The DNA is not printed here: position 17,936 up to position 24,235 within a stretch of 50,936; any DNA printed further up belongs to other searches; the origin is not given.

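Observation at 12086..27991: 5301-aa mosaic surface giant with a type-B T9SS sorting domain, 3.7 kb upstream of the porP/sprF-gldKLMN core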

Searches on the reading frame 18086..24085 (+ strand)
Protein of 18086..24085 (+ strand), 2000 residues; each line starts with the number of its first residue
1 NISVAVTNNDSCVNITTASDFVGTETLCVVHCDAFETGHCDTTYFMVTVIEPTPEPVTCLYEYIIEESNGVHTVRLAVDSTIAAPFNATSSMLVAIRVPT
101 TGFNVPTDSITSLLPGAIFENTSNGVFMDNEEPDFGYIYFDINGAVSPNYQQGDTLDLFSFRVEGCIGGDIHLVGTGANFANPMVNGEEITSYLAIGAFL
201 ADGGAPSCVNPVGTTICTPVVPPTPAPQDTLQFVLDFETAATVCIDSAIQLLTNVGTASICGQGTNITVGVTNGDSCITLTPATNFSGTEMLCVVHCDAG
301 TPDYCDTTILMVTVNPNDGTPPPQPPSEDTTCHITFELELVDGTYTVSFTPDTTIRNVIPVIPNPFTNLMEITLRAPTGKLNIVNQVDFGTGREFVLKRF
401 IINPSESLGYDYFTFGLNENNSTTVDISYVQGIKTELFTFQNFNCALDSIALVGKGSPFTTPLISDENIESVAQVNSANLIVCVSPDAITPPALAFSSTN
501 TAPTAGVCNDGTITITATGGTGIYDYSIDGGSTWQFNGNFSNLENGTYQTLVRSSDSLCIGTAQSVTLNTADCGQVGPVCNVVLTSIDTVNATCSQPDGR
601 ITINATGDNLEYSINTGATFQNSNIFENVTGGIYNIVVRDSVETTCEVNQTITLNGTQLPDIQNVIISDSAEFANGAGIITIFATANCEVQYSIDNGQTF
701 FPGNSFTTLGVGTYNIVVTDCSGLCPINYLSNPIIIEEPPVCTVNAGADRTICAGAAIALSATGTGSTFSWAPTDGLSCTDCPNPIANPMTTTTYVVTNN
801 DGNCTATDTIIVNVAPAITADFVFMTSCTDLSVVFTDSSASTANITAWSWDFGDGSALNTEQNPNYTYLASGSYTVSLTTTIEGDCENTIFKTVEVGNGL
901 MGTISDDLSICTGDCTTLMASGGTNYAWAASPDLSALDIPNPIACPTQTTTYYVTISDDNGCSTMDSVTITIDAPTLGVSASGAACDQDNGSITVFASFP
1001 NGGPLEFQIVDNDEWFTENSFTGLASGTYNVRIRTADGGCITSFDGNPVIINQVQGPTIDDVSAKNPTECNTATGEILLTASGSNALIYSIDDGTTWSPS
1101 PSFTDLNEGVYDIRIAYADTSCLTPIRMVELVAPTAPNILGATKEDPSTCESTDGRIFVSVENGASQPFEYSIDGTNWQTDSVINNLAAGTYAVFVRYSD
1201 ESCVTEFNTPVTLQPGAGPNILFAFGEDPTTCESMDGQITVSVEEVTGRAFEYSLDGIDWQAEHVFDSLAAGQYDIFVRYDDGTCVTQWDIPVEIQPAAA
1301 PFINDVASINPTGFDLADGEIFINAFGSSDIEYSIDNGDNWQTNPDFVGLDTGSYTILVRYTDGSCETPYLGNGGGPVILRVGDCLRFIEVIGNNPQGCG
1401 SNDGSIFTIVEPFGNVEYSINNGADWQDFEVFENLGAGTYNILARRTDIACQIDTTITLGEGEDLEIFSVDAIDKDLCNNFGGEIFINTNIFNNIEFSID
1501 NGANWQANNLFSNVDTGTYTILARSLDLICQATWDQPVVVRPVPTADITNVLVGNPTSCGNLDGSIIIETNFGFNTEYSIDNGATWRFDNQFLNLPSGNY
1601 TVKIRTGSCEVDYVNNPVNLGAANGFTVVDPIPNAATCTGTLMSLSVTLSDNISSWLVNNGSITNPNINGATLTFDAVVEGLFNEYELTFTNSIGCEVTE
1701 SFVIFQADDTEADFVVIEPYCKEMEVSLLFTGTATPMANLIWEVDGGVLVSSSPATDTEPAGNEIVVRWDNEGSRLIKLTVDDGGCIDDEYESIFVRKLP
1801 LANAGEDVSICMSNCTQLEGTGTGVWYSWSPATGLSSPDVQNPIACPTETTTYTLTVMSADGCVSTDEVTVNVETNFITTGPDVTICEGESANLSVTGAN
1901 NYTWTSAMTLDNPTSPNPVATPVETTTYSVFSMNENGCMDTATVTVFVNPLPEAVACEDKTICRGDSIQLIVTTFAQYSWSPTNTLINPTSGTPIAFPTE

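Call 4: search_protein_families(library=pfam, proteins=[window:18086-24085:+], max_evalue=0.01)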
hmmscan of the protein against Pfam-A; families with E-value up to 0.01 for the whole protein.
window:18086-24085:+ (2000 aa): 10 families
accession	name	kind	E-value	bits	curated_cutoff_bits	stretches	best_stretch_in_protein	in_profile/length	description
PF18911.6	PKD_4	-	1.9e-13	50.7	27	1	813-894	1-83/85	PKD domain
PF07495.19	Y_Y_Y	-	5.1e-13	49.1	26.6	0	1183-1213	31-60/65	Y_Y_Y domain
PF00801.26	PKD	-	2.9e-08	34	23.5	1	832-879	16-64/80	PKD domain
PF19081.6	Ig_7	-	5.7e-08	33.4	27.3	2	907-972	9-82/84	Ig-like domain CHU_C associated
PF21471.3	Reelin_subrepeat-B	-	6.6e-08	32.8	27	0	1416-1433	62-79/127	Reelin subrepeat B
PF03174.19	CHB_HEX_C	-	7.1e-08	32.7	23.6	0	1494-1517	36-58/76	Chitobiase/beta-hexosaminidase C-terminal domain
PF23623.1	GBD_IRG7_N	-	5.9e-06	26.8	27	0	512-564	39-92/95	IRG7 N-terminal galactose binding domain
PF13573.12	SprB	-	1.2e-05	25.2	28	1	509-533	13-37/37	SprB repeat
PF02012.26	BNR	-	8.8e-05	22.4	27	0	1088-1099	1-12/12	BNR/Asp-box repeat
PF16967.11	TcfC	-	0.00017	21.5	29.4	0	1023-1043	40-60/68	E-set like domain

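Call 5: search_protein_families(library=ncbifam, proteins=[window:18086-24085:+], max_evalue=0.01)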
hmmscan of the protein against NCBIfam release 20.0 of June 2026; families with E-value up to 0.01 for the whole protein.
window:18086-24085:+ (2000 aa): 2 families
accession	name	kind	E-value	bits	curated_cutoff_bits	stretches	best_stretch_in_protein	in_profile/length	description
NF047446.1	barrel_OmpL47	domain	2.6e-05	24.6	40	0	1329-1363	19-53/68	OmpL47-type beta-barrel domain-containing protein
NF052247.1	SorT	equivalog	0.00098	18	570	0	1328-1356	306-333/387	SorT family sulfite dehydrogenase catalytic subunit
